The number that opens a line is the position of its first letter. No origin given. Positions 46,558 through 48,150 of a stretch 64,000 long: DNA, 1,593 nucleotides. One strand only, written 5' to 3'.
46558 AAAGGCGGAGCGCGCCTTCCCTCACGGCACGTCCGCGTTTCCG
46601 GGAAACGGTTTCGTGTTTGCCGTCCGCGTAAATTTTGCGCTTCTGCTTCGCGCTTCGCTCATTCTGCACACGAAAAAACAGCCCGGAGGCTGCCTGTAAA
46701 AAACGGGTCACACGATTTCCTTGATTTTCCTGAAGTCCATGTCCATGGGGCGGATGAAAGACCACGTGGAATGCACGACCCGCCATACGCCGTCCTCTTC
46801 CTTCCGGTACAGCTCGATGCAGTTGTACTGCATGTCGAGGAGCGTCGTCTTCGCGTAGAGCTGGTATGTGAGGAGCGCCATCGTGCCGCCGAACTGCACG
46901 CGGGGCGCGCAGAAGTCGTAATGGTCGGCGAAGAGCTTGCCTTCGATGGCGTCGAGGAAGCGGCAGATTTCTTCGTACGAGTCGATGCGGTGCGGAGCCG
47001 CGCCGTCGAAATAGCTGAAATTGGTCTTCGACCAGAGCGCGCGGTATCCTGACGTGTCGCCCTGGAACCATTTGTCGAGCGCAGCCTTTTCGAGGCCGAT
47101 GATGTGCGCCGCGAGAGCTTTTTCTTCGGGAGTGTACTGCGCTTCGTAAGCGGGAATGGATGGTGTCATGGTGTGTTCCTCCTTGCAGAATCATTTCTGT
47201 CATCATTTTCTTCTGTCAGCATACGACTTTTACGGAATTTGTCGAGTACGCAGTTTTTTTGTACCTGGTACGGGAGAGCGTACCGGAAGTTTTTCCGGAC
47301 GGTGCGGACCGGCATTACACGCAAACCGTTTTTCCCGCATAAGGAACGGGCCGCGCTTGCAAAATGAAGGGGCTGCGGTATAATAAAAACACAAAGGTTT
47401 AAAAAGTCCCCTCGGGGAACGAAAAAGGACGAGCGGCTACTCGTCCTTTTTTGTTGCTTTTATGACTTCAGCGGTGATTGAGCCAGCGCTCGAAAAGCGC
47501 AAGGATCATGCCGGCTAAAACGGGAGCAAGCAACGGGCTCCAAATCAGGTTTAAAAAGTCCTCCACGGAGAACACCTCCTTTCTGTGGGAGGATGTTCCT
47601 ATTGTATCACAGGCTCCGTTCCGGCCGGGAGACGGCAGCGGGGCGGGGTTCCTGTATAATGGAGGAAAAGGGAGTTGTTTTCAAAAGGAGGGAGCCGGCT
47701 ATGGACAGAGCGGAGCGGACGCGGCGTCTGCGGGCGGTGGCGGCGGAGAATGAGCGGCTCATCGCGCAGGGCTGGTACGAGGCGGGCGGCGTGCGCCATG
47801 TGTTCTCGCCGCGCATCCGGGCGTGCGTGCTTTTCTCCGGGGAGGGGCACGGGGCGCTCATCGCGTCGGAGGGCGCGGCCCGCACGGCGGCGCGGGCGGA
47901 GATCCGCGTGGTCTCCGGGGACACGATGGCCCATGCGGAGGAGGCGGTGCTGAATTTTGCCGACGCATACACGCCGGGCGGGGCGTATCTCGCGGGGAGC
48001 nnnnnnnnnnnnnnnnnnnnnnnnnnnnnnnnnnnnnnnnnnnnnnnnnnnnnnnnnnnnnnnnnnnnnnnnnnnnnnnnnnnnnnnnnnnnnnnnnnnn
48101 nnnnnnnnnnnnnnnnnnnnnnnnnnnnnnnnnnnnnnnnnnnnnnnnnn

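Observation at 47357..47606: Unannotated Fst/par-like type I toxin-antitoxin module with a two-site antisense architecture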

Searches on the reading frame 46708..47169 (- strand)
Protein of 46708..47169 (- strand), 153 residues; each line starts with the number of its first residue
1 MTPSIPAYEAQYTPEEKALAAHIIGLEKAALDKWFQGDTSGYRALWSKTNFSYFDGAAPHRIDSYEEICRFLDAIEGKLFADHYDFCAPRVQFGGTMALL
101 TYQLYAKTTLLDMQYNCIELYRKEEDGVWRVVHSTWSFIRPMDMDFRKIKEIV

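Call 13: find_encoding_contigs(protein=window:46708-47169:-, flank=4000, max_places=10)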
Protein window:46708-47169:- (153 aa): 23 contigs read that carry it; 3 places shown.
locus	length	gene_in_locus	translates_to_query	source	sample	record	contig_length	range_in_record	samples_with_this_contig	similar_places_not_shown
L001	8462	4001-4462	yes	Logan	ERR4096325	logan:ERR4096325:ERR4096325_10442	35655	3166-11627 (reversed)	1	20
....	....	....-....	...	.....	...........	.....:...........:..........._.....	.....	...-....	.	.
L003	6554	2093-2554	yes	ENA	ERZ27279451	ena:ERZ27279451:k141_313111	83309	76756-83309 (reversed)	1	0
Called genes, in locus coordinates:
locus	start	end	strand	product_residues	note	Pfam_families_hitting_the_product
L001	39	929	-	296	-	PF00892:EamA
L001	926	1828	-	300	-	PF00892:EamA, PF03151:TPT (weak), PF00892:EamA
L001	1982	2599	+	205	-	PF00881:Nitroreductase, PF14512:TM1586_NiRdase (faint)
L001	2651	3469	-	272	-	PF10021:PARG_cat_microb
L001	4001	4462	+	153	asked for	PF13474:SnoaL_3 (weak)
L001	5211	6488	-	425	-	PF06808:DctM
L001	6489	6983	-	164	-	PF04290:DctQ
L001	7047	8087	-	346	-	PF03480:DctP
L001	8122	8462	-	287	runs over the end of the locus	PF03060:NMO (faint), PF13714:PEP_mutase, PF00463:ICL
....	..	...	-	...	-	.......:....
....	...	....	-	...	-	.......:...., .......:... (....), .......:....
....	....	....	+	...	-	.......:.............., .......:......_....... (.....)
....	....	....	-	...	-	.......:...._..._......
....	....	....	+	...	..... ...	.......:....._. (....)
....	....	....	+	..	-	-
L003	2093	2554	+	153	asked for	PF13474:SnoaL_3 (weak)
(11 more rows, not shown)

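Call 38: list_cluster_members(proteins=[window:46708-47169:-, window:47701-48519:+, window:44682-45959:+, window:48571-49218:-])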
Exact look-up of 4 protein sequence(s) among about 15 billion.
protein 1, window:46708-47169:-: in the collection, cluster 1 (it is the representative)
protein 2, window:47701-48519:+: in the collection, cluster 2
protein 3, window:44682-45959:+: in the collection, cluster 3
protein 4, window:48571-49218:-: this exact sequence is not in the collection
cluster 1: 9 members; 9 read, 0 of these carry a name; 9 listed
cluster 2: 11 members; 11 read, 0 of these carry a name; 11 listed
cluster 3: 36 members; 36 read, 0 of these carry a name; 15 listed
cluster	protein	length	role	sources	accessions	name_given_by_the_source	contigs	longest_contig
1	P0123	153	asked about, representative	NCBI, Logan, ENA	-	-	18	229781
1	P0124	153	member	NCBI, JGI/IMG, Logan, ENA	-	-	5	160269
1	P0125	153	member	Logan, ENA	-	-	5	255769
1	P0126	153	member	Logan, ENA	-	-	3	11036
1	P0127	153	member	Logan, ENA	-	-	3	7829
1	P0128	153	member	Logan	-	-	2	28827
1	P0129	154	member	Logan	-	-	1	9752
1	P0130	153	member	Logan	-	-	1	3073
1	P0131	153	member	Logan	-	-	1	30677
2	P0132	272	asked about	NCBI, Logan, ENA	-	-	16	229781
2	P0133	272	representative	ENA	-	-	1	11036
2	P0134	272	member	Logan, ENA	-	-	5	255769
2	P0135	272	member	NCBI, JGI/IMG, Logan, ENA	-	-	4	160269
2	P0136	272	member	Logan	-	-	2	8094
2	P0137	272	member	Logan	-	-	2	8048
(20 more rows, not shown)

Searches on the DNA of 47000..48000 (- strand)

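Call 5: search_rna_families(source=window, start=47000, end=48000, threshold=evalue, max_evalue=10, show_alignments=3)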
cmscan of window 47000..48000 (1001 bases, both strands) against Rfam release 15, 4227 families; matches with E-value up to 10: 4.
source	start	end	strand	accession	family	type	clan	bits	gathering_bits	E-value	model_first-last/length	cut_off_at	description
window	47786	47865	+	RF03579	mir-2058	Gene; miRNA;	-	16.3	90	7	1-72/72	no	mir-2058 microRNA precursor family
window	47356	47460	+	RF02504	Atu_L1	Gene; sRNA;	-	14.3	60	1.4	1-174/174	no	Rhizobiales sRNA Atu_L1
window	47277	47378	+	RF01930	bxd_2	Gene; lncRNA;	-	12.5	80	4.9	1-91/91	no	Bithoraxoid conserved region 2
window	47299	47455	+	RF02767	Ysr186_sR026_CsrC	Gene; sRNA;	CL00106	9.9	279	7.7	1-305/305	no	Yersinia sRNA 186/sR026/CsrC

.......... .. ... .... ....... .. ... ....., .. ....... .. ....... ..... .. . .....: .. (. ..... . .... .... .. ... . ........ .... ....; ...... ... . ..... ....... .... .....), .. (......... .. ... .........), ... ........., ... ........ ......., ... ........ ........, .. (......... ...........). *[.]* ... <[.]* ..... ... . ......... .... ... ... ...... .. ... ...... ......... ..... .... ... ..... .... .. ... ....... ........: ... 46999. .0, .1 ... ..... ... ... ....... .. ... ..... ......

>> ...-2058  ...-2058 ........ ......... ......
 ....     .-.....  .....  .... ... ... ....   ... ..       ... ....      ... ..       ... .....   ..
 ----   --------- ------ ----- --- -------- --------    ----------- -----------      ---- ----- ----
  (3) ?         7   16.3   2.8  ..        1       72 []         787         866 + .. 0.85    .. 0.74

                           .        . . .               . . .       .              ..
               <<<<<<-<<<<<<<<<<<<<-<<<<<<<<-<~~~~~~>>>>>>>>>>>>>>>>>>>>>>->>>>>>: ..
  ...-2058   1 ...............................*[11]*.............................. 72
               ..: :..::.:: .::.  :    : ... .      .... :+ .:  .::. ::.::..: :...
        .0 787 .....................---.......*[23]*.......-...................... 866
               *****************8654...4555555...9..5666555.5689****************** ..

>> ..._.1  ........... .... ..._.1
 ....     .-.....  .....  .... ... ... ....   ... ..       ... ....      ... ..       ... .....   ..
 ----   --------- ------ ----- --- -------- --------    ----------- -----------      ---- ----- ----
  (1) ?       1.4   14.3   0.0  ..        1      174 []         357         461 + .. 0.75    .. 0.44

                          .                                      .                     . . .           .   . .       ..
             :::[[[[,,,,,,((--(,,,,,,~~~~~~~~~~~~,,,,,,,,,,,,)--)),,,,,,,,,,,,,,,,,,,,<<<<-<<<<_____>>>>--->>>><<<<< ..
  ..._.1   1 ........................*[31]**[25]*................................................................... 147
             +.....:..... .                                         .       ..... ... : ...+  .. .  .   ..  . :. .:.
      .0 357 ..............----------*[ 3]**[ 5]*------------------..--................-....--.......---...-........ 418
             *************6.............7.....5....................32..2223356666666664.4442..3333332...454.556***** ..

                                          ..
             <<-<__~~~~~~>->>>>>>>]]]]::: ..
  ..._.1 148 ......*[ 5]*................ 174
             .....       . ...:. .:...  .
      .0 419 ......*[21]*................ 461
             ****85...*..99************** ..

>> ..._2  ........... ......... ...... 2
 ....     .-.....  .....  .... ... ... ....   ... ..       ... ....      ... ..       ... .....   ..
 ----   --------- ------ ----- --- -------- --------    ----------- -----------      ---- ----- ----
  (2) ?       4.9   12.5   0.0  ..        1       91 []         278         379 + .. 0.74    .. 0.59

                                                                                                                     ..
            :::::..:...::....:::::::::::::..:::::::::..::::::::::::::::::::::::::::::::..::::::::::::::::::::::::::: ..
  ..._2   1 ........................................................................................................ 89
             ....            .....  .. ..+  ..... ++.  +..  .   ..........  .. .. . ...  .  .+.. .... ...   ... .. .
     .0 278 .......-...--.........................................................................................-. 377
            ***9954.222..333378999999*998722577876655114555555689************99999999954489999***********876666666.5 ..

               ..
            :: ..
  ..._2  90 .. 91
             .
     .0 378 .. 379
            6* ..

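Call 56: search_rna_families(sources=[L026, L027], threshold=evalue, max_evalue=1)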
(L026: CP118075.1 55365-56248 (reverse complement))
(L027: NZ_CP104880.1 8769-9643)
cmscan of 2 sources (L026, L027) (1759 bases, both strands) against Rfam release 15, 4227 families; matches with E-value up to 1: 3.
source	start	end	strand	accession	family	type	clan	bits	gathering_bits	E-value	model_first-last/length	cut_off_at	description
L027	356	536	+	RF02848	RefB11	Gene; sRNA;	-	55.6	54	1e-09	1-167/167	no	Enterococcus sRNA B11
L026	139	236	-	RF02535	ODC_IRES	Cis-reg; IRES;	-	23.4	44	0.68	1-142/142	no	ODC internal ribosome entry site (IRES)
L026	372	568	+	RF02442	SpF66_sRNA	Gene; sRNA;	-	23.3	42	0.0054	1-239/239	no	Streptococcus sRNA SpF66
